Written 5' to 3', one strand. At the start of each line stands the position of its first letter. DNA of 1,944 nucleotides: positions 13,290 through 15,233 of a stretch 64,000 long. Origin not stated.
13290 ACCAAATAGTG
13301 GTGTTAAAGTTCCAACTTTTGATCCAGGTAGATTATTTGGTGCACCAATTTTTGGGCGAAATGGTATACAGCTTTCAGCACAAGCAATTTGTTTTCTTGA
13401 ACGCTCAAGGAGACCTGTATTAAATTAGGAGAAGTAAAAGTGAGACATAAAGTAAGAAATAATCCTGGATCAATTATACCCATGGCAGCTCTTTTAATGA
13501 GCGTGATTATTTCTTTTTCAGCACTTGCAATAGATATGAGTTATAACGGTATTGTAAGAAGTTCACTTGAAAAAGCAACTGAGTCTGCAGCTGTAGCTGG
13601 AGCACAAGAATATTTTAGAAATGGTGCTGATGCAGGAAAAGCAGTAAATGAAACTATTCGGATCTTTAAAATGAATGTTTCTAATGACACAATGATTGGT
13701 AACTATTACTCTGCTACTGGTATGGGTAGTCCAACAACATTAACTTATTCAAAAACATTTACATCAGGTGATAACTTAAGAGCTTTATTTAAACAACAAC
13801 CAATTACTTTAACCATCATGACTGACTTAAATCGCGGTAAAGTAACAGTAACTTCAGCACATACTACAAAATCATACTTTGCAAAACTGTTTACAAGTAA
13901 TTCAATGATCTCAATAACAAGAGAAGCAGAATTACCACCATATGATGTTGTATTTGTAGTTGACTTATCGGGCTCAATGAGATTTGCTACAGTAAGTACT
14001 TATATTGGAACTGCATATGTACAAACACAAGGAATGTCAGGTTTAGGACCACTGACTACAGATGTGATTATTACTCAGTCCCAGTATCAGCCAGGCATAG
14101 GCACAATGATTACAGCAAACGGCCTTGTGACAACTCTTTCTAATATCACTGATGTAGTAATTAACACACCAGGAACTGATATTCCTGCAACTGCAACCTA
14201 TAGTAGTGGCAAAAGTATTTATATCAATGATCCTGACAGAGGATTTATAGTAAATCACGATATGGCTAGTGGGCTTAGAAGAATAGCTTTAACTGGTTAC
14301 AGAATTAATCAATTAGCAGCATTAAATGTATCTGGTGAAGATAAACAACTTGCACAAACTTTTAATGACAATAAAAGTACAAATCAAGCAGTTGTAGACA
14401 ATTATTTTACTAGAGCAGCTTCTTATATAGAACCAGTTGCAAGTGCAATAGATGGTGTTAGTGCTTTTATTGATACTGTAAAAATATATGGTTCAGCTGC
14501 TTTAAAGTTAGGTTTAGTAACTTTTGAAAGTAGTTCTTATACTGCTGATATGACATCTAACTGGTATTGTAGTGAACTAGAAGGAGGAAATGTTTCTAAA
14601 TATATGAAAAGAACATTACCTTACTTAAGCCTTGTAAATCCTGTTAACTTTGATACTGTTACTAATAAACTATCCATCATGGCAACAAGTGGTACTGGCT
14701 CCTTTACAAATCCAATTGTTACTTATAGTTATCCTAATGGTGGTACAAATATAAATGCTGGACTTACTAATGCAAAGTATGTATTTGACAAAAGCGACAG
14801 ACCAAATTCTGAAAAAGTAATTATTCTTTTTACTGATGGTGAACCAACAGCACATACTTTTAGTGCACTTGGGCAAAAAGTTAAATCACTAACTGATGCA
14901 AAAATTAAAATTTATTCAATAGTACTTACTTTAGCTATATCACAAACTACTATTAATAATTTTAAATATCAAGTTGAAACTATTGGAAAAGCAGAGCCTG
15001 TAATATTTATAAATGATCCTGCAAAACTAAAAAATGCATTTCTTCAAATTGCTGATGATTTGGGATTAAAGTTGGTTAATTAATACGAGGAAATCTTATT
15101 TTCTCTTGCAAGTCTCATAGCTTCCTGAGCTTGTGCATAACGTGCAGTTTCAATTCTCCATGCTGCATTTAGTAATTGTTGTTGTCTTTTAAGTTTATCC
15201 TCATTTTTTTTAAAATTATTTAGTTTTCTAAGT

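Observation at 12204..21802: Tad/Cpa pilus locus lacking a recognisable Flp pilin and prepilin peptidase. It is led by a six-cysteine acidic secreted peptide.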

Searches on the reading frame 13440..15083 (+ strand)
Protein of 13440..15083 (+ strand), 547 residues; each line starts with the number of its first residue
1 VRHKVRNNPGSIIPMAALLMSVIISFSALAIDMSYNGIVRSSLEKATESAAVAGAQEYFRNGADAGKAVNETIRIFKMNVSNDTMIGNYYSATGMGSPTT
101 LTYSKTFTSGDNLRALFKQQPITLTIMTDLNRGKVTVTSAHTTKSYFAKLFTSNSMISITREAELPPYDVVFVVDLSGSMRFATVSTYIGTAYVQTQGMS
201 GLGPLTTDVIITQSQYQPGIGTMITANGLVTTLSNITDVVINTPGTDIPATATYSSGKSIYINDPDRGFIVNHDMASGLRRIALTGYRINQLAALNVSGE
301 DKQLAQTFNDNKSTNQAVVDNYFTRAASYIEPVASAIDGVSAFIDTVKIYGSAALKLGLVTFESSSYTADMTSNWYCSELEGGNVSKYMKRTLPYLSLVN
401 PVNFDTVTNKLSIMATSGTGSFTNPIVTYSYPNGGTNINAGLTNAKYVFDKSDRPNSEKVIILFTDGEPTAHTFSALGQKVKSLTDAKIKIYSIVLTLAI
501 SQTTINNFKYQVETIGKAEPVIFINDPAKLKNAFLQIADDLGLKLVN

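Call 3: search_protein_families(library=pfam, proteins=[window:13440-15083:+], max_evalue=0.1)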
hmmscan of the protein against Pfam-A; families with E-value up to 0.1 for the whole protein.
window:13440-15083:+ (547 aa): 5 families
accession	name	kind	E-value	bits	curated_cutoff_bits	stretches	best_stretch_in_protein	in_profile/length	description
PF00092.34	VWA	-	1.3e-10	42.2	23.8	1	421-527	63-165/174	von Willebrand factor type A domain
PF13519.12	VWA_2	-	2.4e-07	31.8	27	1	413-468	53-107/107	von Willebrand factor type A domain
PF13400.11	Tad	-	1.6e-05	25.6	22.3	1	10-56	1-46/47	Putative Flp pilus-assembly TadE/G-like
PF05762.20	VWA_CoxE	-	0.00095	19.1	26.4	0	432-491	126-182/222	VWA domain containing CoxE-like protein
PF13768.12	VWA_3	-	0.026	15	27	0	428-483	70-121/155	von Willebrand factor type A domain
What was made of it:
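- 13440..15083 (+): TadG-like large minor pilin carrying a VWA domain with an intact MIDAS site (D175, S177, S179, T436, D466). Pfam Tad + VWA (call 3).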

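Call 11: find_homologous_proteins(query=window:13440-15080:+, max_evalue=0.001)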
Query window:13440-15080:+ (547 aa): 43 proteins with E <= 0.001 among 8000 candidates.
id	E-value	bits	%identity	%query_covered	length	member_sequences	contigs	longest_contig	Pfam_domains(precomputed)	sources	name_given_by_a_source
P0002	0.0e+0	1182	100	100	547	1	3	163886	PF00092.35,PF13519.13,PF13400.12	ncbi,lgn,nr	ncbi:MAG: VWA domain-containing protein [Candidatus Melainabacteria bacterium]|nr:VWA domain-contain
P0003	4.6e-246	836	70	99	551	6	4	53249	PF00092.35,PF13519.13,PF13400.12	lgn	-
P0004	3.0e-228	777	65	100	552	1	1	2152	PF00092.35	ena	-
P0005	4.3e-226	770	64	100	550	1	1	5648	PF00092.35,PF13519.13,PF05762.21,PF13400.12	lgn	-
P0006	9.6e-226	769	65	99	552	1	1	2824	PF00092.35,PF13519.13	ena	-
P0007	6.9e-222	756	65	100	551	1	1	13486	PF00092.35,PF13519.13,PF05762.21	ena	-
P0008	1.4e-218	745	62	100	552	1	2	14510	PF00092.35,PF13519.13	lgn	-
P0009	4.8e-218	743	64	99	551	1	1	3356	PF00092.35,PF13519.13,PF05762.21,PF13400.12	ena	-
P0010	7.7e-215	733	64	100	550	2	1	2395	PF00092.35,PF13519.13,PF05762.21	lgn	-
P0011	8.1e-212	723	61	100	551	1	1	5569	PF00092.35,PF13519.13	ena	-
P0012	2.1e-211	721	61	100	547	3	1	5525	PF00092.35,PF13519.13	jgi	-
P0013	1.1e-209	716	61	100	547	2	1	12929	PF00092.35,PF13519.13,PF05762.21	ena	-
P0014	2.3e-208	711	61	100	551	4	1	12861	PF00092.35,PF13519.13,PF13400.12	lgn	-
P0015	6.0e-208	710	61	99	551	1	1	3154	PF00092.35,PF13519.13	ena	-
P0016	1.6e-207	708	60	100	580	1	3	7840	PF00092.35,PF13519.13,PF13400.12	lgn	-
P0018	1.9e-206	705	61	99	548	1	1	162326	PF00092.35,PF13519.13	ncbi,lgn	-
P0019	4.5e-206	704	61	99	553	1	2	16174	PF00092.35,PF13519.13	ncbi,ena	-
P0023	6.2e-205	700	60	99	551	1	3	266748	PF00092.35,PF13519.13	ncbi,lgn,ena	-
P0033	6.2e-190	650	57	99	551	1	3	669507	PF00092.35,PF13519.13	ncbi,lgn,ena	-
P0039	2.4e-170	586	54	99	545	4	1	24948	PF00092.35,PF13519.13,PF05762.21,PF13400.12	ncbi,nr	ncbi:MAG: VWA domain-containing protein [Candidatus Melainabacteria bacterium]|nr:VWA domain-contain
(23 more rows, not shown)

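Call 12: find_encoding_contigs(protein=P0003, flank=10000, max_places=1)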
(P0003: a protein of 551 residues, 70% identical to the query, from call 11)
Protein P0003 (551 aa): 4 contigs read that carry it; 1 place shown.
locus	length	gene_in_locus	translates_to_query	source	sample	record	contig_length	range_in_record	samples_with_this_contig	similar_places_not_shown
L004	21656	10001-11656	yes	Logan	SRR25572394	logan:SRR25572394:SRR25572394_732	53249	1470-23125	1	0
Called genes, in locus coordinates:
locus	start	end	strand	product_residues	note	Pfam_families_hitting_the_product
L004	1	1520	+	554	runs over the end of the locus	-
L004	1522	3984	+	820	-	-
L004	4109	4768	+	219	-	-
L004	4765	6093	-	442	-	PF00375:SDF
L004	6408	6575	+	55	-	PF04964:Flp_Fap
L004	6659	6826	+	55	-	PF04964:Flp_Fap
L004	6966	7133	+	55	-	PF04964:Flp_Fap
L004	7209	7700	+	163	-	PF01478:Peptidase_A24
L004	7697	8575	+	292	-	PF08666:SAF, PF16976:RcpC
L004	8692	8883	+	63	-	-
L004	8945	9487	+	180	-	PF07811:TadE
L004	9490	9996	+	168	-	PF07811:TadE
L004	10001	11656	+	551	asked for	PF13400:Tad (weak), PF13519:VWA_2 (faint), PF00092:VWA (weak)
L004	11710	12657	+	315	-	PF00685:Sulfotransfer_1, PF13469:Sulfotransfer_3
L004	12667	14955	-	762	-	PF13629:T2SS-T3SS_pil_N, PF00263:Secretin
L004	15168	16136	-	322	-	PF00482:T2SSF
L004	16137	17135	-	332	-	PF00482:T2SSF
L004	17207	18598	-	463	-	PF00437:T2SSE, PF27713:UCP018868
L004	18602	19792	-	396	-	PF10609:ParA (faint), PF13614:AAA_31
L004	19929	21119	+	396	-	-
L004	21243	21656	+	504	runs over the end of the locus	PF07394:DUF1501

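Call 13: find_encoding_contigs(protein=P0023, flank=10000, max_places=1)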
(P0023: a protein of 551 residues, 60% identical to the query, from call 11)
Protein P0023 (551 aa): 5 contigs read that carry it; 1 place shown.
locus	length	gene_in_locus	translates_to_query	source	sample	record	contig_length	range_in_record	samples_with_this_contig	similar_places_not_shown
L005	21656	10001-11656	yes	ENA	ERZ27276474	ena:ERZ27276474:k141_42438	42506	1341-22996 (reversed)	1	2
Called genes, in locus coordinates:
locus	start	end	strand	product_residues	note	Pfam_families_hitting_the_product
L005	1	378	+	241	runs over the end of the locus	PF01313:Bac_export_3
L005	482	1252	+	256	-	PF01311:Bac_export_1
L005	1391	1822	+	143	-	PF02082:Rrf2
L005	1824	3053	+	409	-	PF00155:Aminotran_1_2 (weak), PF00266:Aminotran_5, PF01041:DegT_DnrJ_EryC1 (weak)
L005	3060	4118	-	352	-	PF02563:Poly_export, PF22461:SLBB_2, PF10531:SLBB, PF22461:SLBB_2 (weak)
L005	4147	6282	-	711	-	PF02706:Wzz, PF01656:CbiA, PF09140:MipZ (weak), PF10609:ParA, PF13614:AAA_31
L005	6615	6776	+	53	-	PF04964:Flp_Fap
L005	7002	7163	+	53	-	PF04964:Flp_Fap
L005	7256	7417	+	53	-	PF04964:Flp_Fap (weak)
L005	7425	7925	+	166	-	PF01478:Peptidase_A24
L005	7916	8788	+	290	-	PF08666:SAF, PF13144:ChapFlgA (weak), PF16976:RcpC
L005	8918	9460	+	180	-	PF07811:TadE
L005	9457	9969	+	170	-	PF07811:TadE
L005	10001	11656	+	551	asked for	PF13519:VWA_2 (faint), PF00092:VWA (weak)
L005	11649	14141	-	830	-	PF13629:T2SS-T3SS_pil_N, PF00263:Secretin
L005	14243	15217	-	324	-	PF00482:T2SSF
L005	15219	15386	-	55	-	-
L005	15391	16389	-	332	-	PF00482:T2SSF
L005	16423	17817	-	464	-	PF00437:T2SSE, PF27713:UCP018868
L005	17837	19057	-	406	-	PF13614:AAA_31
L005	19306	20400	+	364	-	-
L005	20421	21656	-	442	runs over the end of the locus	PF00162:PGK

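Call 14: find_encoding_contigs(protein=P0033, flank=10000, max_places=1)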
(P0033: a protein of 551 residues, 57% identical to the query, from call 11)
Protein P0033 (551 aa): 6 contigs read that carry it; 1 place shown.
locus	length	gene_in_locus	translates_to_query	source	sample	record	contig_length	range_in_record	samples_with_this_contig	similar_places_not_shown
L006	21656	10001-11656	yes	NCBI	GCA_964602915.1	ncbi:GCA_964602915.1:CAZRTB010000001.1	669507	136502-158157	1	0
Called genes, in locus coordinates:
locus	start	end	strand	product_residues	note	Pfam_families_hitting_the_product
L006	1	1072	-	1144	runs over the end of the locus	PF13620:CarboxypepD_reg (faint), PF13715:CarbopepD_reg_2 (faint)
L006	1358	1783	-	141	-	PF02599:CsrA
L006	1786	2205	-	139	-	PF02599:CsrA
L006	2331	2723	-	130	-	-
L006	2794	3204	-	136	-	-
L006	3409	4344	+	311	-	PF02401:LYTB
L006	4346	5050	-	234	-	-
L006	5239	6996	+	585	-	-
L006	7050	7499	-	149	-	PF00578:AhpC-TSA, PF08534:Redoxin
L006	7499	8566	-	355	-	PF00348:polyprenyl_synt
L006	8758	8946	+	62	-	-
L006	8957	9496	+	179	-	PF07811:TadE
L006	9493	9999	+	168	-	PF07811:TadE (weak)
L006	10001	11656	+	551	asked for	PF13519:VWA_2 (faint), PF00092:VWA (weak)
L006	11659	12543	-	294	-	-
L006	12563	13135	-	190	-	PF00578:AhpC-TSA, PF08534:Redoxin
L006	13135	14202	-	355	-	PF00348:polyprenyl_synt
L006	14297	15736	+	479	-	-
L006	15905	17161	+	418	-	-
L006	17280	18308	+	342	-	PF13557:Phenol_MetA_deg (weak)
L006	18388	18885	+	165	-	PF00583:Acetyltransf_1 (weak), PF13508:Acetyltransf_7 (weak)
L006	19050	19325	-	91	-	-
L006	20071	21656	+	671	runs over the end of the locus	PF22745:Nlig-Ia, PF01653:DNA_ligase_aden, PF03120:OB_DNA_ligase, PF03119:DNA_ligase_ZBD (weak), PF12826:HHH_2, PF14520:HHH_5 (weak), PF00533:BRCT, PF12738:PTCB-BRCT (weak), +1 more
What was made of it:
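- In L006 it travels with tadE-tadE-tadG alone, away from the rest of the machine (call 14). In L006 it moved together with tadE-tadE-tadG only (call 14).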

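Call 15: find_encoding_contigs(protein=P0039, flank=10000, max_places=1)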
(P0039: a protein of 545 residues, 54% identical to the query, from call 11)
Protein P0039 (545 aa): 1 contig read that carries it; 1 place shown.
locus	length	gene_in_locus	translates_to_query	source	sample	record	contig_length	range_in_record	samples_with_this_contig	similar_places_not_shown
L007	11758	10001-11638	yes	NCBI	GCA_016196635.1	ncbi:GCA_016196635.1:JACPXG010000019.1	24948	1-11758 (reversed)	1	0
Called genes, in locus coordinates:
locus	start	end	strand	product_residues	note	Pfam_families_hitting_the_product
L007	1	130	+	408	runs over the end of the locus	PF00266:Aminotran_5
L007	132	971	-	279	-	-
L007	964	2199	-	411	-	PF02563:Poly_export, PF22461:SLBB_2 (weak), PF10531:SLBB (weak), PF22461:SLBB_2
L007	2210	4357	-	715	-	-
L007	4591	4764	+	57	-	PF04964:Flp_Fap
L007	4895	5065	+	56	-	PF04964:Flp_Fap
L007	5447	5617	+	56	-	PF04964:Flp_Fap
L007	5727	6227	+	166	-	PF01478:Peptidase_A24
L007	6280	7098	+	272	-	PF08666:SAF, PF13144:ChapFlgA (weak), PF16976:RcpC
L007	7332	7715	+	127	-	PF07811:TadE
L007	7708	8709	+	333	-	-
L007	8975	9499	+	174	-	PF07811:TadE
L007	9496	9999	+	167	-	PF07811:TadE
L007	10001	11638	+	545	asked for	PF13400:Tad (faint), PF05762:VWA_CoxE (faint), PF13519:VWA_2 (faint), PF00092:VWA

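Call 29: find_related_loci(query=A1, collection=genome_contigs, flank=10000)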
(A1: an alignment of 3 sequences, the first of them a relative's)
Query A1 (292 aa) in genome_contigs; peptide patterns used: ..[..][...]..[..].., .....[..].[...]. (x = any residue, [..] = any of these).
161 stretches matched a pattern; 4 encode a relative of the query (tblastn E <= 1e-3); 4 distinct loci.
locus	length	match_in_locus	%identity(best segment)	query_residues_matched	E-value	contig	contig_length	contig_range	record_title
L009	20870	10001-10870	61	1-292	9e-115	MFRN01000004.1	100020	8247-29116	MAG: Candidatus Melainabacteria bacterium RIFCSPLOWO2_02_FULL_35_15 rifcsplowo2_02_scaffold_1045, whole genome shotgun s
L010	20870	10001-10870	60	1-292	1e-112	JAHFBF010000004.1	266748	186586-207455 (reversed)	MAG: Candidatus Melainabacteria bacterium isolate nzgw192 NODE_34_length_266749_cov_8.567866, whole genome shotgun seque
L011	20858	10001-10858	60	1-288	1e-110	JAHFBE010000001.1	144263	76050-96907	MAG: Candidatus Melainabacteria bacterium isolate nzgw191 NODE_77_length_144264_cov_3.685306, whole genome shotgun seque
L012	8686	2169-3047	54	1-292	3e-102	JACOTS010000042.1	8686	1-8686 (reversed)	MAG: Candidatus Melainabacteria bacterium isolate NC_groundwater_50_Pr7_S2p5_34_9 FFV18_S2p5_scaffold_283059, whole geno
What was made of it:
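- Tried and rejected: It returned only four loci, none from this MAG (call 29).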

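Call 58: list_cluster_members(proteins=[P0072, P0083, P0082, P0100, P0018, P0019, P0039, P0023, P0033])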
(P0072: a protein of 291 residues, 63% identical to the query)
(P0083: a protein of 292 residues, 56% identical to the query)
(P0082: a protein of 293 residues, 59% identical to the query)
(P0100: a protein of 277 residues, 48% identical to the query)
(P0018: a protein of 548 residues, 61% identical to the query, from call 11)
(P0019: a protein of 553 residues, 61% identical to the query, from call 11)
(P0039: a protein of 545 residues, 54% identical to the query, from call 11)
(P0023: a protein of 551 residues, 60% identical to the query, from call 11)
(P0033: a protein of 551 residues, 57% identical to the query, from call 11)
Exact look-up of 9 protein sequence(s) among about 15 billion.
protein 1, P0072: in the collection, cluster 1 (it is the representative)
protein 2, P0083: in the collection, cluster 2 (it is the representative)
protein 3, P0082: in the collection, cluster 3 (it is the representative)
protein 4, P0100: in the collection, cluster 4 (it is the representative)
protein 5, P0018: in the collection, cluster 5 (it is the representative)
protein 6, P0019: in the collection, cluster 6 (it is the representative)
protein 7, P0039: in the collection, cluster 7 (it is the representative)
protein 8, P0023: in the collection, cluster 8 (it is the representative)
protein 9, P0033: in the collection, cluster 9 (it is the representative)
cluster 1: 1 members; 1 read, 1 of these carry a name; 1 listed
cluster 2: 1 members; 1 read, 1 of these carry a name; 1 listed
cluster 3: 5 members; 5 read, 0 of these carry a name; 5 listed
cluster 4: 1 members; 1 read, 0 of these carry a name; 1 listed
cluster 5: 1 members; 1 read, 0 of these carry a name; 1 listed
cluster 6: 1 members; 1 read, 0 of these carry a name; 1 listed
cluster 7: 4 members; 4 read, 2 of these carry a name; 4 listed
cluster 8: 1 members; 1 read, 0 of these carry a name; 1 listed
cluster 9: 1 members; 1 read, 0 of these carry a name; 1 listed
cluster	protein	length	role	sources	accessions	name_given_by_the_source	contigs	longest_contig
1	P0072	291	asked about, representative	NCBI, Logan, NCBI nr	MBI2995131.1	MAG: Flp pilus assembly protein CpaB [Candidatus Melainabacteria bacterium] | Flp pilus assembly protein CpaB [Candidatus Melainabacteria bacterium]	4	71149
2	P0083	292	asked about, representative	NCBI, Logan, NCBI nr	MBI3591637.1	MAG: Flp pilus assembly protein CpaB [Candidatus Melainabacteria bacterium] | Flp pilus assembly protein CpaB [Candidatus Melainabacteria bacterium]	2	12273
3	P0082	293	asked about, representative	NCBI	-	-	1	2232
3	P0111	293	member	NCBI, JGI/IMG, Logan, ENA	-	-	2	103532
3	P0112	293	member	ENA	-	-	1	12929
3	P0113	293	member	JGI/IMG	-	-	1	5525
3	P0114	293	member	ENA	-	-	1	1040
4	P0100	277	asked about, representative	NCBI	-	-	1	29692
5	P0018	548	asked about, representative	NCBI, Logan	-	-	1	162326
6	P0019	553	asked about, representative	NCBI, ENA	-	-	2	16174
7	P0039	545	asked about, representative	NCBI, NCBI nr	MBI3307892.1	MAG: VWA domain-containing protein [Candidatus Melainabacteria bacterium] | VWA domain-containing protein [Candidatus Melainabacteria bacterium]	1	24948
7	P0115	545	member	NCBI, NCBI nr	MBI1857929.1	MAG: VWA domain-containing protein [Candidatus Melainabacteria bacterium] | VWA domain-containing protein [Candidatus Melainabacteria bacterium]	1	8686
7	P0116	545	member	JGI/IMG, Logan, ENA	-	-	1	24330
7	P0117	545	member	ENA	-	-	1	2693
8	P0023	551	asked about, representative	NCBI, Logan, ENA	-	-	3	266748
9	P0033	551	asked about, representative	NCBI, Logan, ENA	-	-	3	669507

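Call 70: search_protein_families(library=pfam, proteins=[L004:8692-8880:+, L006:8758-8943:+], max_evalue=1)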
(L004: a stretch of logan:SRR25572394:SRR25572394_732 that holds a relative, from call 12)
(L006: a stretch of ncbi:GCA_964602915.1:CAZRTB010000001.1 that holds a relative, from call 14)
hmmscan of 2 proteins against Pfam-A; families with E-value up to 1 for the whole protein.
L004:8692-8880:+ (63 aa): 1 family
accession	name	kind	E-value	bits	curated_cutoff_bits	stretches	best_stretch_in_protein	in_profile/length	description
PF07771.16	TSGP1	-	0.49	11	22.6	1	24-48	58-83/120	Tick salivary peptide group 1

L006:8758-8943:+ (62 aa): 0 families

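Call 86: search_protein_families(library=pfam, proteins=[L011:12571-12807:+], max_evalue=0.001)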
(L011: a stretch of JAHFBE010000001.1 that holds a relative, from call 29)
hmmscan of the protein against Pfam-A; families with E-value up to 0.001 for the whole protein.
L011:12571-12807:+ (78 aa): 0 families

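Call 92: predict_structure(alignment_id=A7)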
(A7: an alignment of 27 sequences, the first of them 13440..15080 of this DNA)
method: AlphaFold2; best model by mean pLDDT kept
length: 547 residues; sequences in the alignment: 27
mean_pLDDT: 87.5   pTM: 0.72
mean pLDDT of the five models: 87.5, 86.9, 86.4, 85.4, 82.7
residues with pLDDT >= 90: 317; 70-90: 184; 50-70: 37; < 50: 9
segments of 3 or more residues with pLDDT < 50: 1-5, 545-547
pLDDT, mean of each block of 10 residues (from residue 1): 48 75 78 85 87 79 82 90 79 79 90 84 87 79 71 74 77 94 94 93 93 93 95 96 96 94 89 85 96 95 96 93 93 92 80 79 95 90 89 94 91 90 92 94 97 86 92 96 97 90 94 96 89 89 55
secondary structure, 60 per line:
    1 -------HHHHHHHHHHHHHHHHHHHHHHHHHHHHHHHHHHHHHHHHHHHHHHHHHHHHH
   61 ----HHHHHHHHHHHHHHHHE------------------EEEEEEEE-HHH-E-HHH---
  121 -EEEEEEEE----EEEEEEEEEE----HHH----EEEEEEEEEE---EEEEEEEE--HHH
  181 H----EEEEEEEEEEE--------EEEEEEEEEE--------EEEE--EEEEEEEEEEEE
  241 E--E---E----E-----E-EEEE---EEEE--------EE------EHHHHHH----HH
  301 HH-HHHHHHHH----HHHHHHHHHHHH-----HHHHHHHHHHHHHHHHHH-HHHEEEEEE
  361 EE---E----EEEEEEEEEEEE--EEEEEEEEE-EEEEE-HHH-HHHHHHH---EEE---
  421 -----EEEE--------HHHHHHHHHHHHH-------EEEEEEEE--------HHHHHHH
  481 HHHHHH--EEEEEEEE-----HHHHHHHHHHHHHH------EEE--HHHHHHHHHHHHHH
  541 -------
elements in order: H8-60 H65-80 E100-107 E122-129 E134-143 E155-164 E168-175 H178-181 E186-196 E205-214 E223-226 E229-241 E261-264 E268-271 H289-294 H299-302 H304-311 H316-327 H333-350 E355-362 E371-382 E385-393 E395-399 H405-411 E415-417 E426-429 H438-450 E458-465 H474-486 E489-496 H502-515 E522-524 H527-540
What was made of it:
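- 13440..15083 (+): AlphaFold2 pLDDT 87.5 with N-terminal helix 8-60 (call 92).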
